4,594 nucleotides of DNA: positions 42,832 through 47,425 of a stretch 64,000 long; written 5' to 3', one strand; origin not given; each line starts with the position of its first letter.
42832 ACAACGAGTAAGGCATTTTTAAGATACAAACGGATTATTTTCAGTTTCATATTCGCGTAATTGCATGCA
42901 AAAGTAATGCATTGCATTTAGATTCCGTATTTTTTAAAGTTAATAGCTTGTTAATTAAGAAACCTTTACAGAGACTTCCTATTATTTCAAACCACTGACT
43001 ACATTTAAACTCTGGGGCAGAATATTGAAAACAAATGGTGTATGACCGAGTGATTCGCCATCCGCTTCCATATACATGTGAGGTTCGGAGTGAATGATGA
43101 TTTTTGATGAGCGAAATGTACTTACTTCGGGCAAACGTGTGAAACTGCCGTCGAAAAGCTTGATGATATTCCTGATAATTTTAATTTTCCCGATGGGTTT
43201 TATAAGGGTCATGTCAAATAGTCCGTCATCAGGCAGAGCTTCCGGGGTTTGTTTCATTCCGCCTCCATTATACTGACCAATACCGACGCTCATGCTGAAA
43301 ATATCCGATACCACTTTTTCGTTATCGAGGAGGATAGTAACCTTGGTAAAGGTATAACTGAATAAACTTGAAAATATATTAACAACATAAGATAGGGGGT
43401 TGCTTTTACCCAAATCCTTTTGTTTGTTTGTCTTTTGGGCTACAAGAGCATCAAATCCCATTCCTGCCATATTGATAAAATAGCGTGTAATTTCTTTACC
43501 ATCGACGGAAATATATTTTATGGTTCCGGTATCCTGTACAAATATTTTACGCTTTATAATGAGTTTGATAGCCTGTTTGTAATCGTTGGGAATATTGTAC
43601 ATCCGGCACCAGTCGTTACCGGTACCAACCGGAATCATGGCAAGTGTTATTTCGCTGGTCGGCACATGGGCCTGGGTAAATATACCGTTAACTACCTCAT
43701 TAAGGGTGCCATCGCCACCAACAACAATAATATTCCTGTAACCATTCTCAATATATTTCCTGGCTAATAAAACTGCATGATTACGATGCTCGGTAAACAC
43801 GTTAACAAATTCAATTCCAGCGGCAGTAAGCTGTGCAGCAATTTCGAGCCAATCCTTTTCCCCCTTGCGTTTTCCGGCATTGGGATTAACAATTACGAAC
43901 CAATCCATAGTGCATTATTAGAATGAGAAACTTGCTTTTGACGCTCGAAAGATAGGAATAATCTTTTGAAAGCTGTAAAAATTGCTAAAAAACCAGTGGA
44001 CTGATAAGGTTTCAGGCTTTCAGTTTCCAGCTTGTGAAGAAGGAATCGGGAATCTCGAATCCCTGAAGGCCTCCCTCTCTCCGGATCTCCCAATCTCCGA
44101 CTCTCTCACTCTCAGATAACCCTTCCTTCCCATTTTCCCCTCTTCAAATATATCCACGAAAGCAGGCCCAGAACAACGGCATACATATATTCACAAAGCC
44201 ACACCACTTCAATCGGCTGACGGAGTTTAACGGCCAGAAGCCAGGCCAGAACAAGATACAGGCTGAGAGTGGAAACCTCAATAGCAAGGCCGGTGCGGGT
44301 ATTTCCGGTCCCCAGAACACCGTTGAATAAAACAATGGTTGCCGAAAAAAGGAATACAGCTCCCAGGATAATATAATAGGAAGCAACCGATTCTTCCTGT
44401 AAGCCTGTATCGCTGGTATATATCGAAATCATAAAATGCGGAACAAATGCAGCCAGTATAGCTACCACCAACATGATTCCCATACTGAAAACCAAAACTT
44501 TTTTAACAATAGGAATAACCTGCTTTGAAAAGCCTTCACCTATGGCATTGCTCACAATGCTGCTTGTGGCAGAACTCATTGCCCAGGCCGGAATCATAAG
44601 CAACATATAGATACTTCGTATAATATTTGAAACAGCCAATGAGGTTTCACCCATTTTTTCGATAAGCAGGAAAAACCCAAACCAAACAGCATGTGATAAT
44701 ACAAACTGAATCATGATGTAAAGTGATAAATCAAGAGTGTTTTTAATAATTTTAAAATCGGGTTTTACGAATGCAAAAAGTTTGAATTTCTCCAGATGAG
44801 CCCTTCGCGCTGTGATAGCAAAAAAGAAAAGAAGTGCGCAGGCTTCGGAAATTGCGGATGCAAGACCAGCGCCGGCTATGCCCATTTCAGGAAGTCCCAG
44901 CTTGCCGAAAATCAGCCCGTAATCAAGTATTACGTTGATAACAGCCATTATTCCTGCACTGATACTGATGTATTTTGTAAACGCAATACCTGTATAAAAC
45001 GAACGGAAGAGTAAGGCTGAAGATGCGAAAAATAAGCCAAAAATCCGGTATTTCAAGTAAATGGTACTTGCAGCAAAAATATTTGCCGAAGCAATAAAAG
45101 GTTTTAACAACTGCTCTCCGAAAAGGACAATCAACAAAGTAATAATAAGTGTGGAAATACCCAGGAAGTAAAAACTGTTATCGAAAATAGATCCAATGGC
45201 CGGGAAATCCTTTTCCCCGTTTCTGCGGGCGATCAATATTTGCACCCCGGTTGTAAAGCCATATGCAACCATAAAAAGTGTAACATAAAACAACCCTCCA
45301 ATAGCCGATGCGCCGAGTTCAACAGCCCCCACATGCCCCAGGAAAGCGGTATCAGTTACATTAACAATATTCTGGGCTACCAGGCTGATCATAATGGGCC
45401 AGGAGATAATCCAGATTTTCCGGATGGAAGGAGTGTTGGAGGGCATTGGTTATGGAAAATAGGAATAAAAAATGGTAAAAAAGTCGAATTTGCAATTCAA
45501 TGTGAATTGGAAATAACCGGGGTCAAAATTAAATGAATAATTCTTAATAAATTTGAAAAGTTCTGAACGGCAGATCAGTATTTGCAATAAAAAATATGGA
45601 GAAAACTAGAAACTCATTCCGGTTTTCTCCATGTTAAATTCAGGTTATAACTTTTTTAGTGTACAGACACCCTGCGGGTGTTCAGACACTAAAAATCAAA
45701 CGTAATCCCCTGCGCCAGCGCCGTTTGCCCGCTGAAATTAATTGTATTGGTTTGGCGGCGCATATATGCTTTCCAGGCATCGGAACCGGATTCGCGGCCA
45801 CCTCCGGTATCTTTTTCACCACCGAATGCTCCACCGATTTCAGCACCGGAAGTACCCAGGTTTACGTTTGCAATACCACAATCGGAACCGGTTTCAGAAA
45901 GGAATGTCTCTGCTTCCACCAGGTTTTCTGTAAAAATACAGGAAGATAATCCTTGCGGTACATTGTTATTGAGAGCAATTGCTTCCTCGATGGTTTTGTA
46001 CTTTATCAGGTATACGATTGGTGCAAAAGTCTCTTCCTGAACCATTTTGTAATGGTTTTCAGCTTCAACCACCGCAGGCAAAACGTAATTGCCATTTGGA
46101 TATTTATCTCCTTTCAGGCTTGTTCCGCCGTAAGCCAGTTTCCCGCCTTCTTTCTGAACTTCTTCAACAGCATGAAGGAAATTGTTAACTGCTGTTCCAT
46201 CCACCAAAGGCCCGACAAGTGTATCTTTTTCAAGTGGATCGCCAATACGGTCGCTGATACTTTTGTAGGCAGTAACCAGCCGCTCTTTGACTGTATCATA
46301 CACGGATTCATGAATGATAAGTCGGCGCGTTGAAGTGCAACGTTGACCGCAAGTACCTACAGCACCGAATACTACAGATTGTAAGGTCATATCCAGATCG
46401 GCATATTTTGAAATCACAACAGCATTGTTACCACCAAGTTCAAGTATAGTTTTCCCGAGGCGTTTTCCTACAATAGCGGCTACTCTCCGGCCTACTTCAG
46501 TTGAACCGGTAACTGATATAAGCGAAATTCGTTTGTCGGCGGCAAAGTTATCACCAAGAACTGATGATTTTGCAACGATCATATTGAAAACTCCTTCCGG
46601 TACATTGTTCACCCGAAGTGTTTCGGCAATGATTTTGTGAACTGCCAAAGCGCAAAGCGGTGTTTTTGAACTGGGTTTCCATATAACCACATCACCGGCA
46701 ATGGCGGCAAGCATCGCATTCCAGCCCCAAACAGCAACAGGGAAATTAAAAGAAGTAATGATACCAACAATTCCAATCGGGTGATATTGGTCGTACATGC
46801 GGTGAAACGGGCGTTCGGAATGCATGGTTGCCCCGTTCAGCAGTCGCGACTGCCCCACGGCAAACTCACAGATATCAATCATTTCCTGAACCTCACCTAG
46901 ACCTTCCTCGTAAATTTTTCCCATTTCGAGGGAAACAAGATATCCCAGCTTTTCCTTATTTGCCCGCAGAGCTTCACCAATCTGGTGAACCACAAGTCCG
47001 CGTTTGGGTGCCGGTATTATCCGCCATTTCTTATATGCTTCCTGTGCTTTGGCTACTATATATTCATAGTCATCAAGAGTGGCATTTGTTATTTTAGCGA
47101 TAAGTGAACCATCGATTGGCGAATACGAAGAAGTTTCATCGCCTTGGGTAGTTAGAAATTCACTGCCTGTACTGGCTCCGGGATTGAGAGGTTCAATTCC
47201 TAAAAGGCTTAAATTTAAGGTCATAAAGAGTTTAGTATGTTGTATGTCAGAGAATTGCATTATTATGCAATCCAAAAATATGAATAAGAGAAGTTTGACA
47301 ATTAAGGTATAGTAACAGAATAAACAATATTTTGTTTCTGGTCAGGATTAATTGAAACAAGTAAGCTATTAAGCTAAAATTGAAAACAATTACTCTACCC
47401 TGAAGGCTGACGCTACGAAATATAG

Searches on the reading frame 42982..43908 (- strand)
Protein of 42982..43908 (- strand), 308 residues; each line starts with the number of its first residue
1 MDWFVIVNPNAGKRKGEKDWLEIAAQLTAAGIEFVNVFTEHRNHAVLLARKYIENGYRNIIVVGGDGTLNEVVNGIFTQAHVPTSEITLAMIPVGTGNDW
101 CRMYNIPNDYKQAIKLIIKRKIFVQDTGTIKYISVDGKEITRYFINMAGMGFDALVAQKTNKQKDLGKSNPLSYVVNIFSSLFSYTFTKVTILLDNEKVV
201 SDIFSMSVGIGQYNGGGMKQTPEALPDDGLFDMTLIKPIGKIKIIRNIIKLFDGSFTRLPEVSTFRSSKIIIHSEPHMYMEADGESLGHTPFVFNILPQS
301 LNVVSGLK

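Call 55: search_protein_families(library=pfam, proteins=[window:42982-43908:-], max_evalue=0.001)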
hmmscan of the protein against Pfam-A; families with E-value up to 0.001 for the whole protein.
window:42982-43908:- (308 aa): 2 families
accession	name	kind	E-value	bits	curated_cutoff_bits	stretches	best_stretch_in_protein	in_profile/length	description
PF00781.29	DAGK_cat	-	7e-32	110.1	23.6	1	3-128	2-123/125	Diacylglycerol kinase catalytic domain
PF19279.4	YegS_C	-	2.5e-31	109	27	1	149-304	4-157/158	YegS C-terminal NAD kinase beta sandwich-like domain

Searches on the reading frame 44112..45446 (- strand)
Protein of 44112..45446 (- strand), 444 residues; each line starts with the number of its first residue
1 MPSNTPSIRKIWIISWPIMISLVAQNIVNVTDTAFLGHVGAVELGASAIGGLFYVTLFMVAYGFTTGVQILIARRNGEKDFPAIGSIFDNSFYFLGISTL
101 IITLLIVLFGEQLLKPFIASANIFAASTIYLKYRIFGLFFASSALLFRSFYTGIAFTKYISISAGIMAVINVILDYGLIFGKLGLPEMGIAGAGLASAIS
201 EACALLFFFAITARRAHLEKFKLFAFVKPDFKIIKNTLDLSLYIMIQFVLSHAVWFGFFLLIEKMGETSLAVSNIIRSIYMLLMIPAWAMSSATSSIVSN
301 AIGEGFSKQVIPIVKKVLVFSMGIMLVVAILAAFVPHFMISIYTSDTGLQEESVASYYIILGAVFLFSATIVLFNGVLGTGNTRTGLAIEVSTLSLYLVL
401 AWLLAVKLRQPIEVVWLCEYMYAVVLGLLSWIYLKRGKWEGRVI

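Call 55: search_protein_families(library=pfam, proteins=[window:44112-45446:-], max_evalue=0.001)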
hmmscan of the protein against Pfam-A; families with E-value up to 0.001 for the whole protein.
window:44112-45446:- (444 aa): 2 families
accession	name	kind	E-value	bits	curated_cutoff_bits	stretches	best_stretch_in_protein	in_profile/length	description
PF01554.23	MatE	-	4.4e-36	124.4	24.9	2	17-176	1-160/161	MatE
PF01943.22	Polysacc_synt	-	4.8e-05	23.4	28.2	0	60-287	52-255/274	Polysaccharide biosynthesis protein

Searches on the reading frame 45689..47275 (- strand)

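Call 55: search_protein_families(library=pfam, proteins=[window:45689-47275:-], max_evalue=0.001)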
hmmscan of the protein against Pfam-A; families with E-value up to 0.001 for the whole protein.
window:45689-47275:- (528 aa): 1 family
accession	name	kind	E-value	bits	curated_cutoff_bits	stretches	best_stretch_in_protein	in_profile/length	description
PF00171.27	Aldedh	-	1.1e-130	436.8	23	1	43-509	4-460/461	Aldehyde dehydrogenase family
